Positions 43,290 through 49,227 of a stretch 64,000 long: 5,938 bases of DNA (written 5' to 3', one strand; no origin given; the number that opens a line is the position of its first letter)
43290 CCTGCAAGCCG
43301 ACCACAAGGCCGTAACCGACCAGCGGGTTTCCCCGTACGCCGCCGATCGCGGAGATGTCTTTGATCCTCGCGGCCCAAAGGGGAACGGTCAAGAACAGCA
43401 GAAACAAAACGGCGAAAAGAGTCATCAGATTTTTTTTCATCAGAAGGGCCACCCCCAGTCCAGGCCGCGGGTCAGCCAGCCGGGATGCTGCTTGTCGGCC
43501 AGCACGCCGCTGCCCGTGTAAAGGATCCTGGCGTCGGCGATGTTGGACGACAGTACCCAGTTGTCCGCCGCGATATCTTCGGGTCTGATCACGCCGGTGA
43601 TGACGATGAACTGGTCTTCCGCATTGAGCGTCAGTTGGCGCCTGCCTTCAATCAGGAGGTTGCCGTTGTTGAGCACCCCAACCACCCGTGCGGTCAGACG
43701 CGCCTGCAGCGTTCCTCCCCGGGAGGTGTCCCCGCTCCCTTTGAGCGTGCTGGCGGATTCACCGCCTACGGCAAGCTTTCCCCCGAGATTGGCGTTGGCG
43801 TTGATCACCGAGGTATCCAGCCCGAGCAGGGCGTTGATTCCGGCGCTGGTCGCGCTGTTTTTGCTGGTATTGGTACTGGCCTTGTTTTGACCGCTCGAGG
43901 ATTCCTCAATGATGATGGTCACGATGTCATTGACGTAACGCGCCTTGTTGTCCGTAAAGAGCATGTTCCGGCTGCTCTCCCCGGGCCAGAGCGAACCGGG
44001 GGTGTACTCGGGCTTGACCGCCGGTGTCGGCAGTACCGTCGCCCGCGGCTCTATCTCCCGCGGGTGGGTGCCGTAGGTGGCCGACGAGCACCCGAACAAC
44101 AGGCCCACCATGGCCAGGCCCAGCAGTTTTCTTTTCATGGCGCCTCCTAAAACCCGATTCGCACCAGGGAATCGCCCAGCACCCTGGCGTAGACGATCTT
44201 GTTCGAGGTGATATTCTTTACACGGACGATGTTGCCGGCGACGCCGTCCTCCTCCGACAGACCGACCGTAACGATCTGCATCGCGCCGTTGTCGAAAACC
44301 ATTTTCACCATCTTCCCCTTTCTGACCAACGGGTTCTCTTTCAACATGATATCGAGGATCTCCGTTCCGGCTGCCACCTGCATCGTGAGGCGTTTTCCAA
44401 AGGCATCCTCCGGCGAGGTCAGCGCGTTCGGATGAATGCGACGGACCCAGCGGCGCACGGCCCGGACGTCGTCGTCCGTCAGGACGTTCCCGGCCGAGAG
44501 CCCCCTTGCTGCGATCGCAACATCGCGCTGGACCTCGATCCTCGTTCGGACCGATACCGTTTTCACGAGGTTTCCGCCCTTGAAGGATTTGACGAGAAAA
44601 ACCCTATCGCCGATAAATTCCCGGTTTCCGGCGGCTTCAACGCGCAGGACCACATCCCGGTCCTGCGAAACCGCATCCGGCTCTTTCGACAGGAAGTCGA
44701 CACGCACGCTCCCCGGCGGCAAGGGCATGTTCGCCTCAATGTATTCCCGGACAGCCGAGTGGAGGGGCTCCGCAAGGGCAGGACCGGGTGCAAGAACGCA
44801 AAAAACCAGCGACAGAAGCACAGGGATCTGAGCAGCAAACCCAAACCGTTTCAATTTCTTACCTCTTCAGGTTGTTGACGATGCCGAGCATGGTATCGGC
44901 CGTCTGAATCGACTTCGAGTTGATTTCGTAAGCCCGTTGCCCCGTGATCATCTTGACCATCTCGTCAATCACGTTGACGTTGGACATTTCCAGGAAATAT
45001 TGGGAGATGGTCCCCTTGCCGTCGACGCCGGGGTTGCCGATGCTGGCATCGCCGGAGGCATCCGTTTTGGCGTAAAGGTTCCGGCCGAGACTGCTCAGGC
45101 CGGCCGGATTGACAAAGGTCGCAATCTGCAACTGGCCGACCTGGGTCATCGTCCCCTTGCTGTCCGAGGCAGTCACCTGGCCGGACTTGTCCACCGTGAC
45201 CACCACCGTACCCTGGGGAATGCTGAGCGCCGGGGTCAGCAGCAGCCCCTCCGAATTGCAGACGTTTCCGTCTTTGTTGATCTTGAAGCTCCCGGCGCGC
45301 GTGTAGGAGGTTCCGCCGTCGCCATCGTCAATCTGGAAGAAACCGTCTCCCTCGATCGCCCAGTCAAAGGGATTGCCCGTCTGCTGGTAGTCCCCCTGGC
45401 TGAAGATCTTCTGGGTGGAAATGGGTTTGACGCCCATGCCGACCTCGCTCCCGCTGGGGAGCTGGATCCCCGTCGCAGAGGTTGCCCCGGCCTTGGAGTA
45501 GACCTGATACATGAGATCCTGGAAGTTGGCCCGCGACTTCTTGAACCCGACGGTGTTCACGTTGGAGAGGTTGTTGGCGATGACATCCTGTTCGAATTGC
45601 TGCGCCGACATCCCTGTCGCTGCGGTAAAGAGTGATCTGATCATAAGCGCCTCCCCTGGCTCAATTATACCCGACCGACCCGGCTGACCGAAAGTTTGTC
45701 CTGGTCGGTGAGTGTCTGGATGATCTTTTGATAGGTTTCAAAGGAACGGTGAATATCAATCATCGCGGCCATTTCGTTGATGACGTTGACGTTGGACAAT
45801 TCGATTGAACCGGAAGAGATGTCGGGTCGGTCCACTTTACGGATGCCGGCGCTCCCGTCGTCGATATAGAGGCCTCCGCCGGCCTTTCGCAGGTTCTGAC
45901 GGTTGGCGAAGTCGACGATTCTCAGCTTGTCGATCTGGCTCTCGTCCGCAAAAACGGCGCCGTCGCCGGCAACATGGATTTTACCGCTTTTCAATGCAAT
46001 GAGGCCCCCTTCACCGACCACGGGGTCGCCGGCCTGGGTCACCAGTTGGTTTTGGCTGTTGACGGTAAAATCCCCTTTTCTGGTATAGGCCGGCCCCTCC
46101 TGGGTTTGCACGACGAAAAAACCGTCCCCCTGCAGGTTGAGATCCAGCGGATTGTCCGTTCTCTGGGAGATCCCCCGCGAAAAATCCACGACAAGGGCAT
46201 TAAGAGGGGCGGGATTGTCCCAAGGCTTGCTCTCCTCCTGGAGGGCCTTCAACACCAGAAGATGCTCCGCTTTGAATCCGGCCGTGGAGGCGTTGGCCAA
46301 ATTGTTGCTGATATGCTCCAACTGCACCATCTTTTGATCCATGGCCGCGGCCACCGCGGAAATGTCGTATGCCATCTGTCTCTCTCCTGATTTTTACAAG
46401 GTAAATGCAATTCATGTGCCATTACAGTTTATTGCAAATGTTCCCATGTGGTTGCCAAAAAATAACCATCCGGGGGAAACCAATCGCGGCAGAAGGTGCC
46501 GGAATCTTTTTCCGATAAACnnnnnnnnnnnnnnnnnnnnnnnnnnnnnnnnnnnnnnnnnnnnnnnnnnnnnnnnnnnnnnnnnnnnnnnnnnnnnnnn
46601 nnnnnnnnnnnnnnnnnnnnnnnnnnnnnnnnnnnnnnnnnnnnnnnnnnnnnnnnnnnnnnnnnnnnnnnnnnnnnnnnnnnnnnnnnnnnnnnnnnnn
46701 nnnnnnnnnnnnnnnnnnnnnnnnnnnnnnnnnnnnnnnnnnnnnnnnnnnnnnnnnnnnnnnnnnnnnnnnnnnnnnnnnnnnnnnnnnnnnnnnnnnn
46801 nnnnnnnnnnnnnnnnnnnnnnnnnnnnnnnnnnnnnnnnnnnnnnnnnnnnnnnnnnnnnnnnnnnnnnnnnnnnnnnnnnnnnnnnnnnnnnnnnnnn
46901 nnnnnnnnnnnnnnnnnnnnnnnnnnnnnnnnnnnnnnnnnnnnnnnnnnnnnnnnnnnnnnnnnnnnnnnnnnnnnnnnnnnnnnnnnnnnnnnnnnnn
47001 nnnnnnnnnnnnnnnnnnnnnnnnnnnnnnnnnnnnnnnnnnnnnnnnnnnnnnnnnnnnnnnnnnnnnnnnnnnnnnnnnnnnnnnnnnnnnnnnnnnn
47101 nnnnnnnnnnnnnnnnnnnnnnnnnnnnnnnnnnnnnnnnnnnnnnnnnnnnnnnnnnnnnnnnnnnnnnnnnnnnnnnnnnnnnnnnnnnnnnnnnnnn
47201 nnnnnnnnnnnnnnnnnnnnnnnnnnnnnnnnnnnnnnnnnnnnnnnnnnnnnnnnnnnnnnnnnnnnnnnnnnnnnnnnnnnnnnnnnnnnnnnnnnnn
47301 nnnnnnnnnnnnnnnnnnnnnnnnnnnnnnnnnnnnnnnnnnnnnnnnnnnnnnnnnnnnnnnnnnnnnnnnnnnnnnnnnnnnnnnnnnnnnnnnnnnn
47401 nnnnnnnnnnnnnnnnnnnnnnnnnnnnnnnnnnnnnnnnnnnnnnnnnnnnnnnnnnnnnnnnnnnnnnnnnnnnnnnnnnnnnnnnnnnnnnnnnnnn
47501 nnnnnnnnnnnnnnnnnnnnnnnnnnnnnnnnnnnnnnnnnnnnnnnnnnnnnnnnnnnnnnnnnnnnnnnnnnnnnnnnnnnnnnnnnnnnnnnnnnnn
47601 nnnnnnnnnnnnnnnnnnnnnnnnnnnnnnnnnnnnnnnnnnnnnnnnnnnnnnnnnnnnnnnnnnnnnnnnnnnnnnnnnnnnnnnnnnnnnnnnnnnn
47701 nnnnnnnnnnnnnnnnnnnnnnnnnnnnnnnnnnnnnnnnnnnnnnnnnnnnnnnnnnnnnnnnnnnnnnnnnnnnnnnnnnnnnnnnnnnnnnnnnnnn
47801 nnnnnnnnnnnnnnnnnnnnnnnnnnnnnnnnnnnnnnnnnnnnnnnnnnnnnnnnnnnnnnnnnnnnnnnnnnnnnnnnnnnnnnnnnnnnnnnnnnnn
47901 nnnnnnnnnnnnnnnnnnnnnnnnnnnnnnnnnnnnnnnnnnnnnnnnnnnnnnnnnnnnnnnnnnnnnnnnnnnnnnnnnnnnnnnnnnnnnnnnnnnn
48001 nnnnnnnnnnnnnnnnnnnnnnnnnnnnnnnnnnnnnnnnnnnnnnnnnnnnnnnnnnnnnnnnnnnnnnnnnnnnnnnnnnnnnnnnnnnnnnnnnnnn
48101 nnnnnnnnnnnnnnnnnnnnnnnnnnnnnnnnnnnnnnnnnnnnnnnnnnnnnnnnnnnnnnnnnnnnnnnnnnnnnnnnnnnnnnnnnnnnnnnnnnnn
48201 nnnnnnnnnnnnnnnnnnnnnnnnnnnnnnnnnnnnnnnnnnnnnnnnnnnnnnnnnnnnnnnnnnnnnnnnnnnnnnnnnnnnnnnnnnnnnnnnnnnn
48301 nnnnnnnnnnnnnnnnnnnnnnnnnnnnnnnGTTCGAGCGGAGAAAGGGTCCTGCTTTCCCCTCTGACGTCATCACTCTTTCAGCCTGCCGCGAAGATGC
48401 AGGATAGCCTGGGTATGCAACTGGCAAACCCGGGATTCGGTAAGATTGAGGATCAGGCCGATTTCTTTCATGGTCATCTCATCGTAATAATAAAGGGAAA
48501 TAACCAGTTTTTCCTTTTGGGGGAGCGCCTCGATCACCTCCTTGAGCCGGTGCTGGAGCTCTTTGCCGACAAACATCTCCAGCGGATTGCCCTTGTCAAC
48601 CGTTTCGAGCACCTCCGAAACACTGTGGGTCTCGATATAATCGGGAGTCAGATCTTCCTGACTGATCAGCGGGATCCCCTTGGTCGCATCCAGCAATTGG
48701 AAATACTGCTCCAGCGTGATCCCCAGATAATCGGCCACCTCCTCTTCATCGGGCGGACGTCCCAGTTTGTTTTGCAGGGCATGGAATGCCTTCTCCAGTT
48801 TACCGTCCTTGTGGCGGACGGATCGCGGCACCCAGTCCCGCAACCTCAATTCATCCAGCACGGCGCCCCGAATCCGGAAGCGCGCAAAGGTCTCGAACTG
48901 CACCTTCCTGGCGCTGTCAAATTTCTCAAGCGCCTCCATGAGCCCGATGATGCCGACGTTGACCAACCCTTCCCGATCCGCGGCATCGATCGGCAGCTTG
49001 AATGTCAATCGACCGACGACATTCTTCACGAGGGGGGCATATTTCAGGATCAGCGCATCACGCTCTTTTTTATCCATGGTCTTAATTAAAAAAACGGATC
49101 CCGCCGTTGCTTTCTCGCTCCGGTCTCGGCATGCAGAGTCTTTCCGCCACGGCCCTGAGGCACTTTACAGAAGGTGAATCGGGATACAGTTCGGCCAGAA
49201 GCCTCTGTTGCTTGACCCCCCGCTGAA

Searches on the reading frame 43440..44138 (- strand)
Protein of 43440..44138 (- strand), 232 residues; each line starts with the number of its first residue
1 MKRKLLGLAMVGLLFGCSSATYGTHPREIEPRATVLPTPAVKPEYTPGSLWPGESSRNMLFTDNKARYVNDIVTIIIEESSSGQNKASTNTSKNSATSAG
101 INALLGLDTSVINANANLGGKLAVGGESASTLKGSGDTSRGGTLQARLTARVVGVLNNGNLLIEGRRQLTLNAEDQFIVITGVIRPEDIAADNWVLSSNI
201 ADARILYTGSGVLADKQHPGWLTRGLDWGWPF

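Call 6: search_protein_families(library=pfam, proteins=[window:43440-44138:-], max_evalue=0.0001)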
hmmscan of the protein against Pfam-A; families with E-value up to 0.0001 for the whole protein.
window:43440-44138:- (232 aa): 1 family
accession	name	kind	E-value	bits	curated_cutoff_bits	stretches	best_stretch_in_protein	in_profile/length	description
PF02107.21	FlgH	-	1.3e-57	194.6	27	1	46-231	3-172/172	Flagellar L-ring protein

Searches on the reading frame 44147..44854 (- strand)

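Call 6: search_protein_families(library=pfam, proteins=[window:44147-44854:-], max_evalue=0.0001)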
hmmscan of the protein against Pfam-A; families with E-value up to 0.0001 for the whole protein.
window:44147-44854:- (235 aa): 2 families
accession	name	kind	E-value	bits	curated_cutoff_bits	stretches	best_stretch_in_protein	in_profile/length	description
PF13144.11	ChapFlgA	-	6.8e-28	97.6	23.8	1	111-233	2-122/122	Chaperone for flagella basal body P-ring formation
PF08666.17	SAF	-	7.4e-08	33.3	21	1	111-164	2-55/63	SAF domain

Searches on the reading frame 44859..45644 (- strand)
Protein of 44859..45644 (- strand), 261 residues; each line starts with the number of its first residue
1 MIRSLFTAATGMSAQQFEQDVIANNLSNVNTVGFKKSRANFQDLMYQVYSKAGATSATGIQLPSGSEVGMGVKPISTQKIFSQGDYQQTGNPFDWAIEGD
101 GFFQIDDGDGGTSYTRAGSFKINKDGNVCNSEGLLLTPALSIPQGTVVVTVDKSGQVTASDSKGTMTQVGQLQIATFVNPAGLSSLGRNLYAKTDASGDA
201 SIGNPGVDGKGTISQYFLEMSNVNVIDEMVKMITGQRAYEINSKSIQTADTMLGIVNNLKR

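Call 6: search_protein_families(library=pfam, proteins=[window:44859-45644:-], max_evalue=0.0001)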
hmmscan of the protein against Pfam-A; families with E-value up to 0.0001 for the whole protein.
window:44859-45644:- (261 aa): 3 families
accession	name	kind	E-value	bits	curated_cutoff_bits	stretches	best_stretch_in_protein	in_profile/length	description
PF22692.1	LlgE_F_G_D1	-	1.7e-22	79.8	27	1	96-159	1-64/64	Flagellar hook protein FlgE/F/G D1 domain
PF06429.18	Flg_bbr_C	-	9.4e-20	70.3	23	1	215-259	2-46/46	Flagellar basal body rod FlgEFG protein C-terminal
PF00460.25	Flg_bb_rod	-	1.4e-11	44.5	20.7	1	7-35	3-31/31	Flagella basal body rod protein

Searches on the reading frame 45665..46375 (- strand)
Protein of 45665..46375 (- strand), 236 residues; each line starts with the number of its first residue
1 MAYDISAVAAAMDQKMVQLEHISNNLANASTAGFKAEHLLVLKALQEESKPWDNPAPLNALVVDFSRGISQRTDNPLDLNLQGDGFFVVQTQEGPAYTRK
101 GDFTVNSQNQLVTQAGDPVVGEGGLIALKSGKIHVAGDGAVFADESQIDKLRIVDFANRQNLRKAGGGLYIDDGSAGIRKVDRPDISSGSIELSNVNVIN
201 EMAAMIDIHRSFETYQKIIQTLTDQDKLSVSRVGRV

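Call 6: search_protein_families(library=pfam, proteins=[window:45665-46375:-], max_evalue=0.0001)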
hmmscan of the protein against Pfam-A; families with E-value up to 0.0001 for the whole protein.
window:45665-46375:- (236 aa): 3 families
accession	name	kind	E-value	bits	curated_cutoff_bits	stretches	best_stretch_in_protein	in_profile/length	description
PF22692.1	LlgE_F_G_D1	-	3.2e-12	46.9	27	1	81-142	2-63/64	Flagellar hook protein FlgE/F/G D1 domain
PF06429.18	Flg_bbr_C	-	1.5e-11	44.1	23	1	188-222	2-36/46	Flagellar basal body rod FlgEFG protein C-terminal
PF00460.25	Flg_bb_rod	-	7.6e-06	26.2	20.7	1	11-35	7-31/31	Flagella basal body rod protein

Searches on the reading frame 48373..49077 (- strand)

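Call 84: search_protein_families(library=pfam, proteins=[window:48373-49077:-], max_evalue=0.00001)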
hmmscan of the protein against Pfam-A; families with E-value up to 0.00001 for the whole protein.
window:48373-49077:- (234 aa): 4 families
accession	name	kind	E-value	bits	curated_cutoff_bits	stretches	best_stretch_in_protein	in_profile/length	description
PF04545.22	Sigma70_r4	-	8.3e-17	60.9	24.1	1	182-229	2-49/50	Sigma-70, region 4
PF04542.20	Sigma70_r2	-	7.7e-13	48.5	24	1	9-82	1-70/71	Sigma-70 region 2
PF04539.22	Sigma70_r3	-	5e-10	39.8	25.3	1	92-139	4-51/78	Sigma-70 region 3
PF08281.18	Sigma70_r4_2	-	8.1e-09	35.4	25.7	1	177-228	3-54/54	Sigma-70, region 4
